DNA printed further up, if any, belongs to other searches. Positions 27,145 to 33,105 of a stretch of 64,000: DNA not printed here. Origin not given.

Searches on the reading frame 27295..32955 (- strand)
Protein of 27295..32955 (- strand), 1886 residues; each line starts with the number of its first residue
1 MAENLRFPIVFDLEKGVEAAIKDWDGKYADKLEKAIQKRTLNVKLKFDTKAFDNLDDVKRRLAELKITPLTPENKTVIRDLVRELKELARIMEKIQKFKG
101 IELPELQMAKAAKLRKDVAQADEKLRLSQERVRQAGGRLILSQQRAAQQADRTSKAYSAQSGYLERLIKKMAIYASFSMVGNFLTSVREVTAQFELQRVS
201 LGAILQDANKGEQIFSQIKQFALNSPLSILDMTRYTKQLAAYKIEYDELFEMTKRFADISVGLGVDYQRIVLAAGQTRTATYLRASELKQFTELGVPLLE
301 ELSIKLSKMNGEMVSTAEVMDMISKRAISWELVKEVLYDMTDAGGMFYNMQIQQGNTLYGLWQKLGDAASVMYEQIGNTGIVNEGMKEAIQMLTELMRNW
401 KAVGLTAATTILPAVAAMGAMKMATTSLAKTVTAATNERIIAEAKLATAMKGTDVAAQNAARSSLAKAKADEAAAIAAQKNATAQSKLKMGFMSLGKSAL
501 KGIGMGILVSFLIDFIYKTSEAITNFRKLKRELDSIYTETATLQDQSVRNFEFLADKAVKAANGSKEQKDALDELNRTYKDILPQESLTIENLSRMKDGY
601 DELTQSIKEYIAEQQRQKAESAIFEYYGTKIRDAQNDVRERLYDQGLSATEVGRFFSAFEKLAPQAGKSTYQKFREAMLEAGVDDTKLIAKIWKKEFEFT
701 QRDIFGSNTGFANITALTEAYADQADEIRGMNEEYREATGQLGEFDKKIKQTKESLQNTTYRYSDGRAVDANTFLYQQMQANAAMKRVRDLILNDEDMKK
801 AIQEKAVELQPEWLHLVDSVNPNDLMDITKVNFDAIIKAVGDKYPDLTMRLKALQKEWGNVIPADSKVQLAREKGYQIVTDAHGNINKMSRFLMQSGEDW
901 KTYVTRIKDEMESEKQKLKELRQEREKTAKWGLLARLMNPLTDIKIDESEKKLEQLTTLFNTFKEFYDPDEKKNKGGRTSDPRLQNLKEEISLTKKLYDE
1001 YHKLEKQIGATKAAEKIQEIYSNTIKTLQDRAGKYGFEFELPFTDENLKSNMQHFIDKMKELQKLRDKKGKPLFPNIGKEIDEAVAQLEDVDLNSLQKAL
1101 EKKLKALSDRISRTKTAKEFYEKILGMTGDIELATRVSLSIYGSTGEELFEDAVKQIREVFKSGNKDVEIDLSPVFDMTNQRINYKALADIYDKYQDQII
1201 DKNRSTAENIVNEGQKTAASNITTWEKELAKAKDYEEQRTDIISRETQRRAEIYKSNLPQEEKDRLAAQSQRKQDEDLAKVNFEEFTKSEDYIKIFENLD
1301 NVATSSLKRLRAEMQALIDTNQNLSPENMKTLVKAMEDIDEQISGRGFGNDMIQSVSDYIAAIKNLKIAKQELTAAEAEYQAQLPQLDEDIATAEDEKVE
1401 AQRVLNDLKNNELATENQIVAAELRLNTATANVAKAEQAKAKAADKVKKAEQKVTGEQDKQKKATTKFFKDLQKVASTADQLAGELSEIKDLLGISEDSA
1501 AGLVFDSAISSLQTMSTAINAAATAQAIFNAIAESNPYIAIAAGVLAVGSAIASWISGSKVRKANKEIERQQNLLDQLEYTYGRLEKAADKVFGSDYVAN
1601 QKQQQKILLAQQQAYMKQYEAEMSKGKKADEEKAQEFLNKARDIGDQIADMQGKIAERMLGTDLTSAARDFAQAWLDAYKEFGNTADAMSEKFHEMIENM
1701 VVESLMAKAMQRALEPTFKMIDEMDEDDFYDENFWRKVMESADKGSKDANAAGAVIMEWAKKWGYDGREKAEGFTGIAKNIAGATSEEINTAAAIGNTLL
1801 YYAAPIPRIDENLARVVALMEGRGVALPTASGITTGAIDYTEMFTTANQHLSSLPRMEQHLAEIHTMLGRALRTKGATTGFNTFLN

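Call 16: search_protein_families(library=pfam, proteins=[window:27295-32955:-], max_evalue=0.001)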
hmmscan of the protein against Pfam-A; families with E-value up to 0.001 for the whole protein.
window:27295-32955:- (1886 aa): 0 families

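Call 73: search_protein_families(library=phrogs, proteins=[window:27295-32955:-], max_evalue=0.00001)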
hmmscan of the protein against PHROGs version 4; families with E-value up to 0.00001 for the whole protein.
window:27295-32955:- (1886 aa): 2 families
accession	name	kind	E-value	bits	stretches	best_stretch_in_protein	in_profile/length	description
phrog_9959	-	tail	8.9e-53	180.3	3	116-483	14-354/1708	tail length tape measure protein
phrog_21917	-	unknown function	1.1e-29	103.9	1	1215-1793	833-1334/1395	-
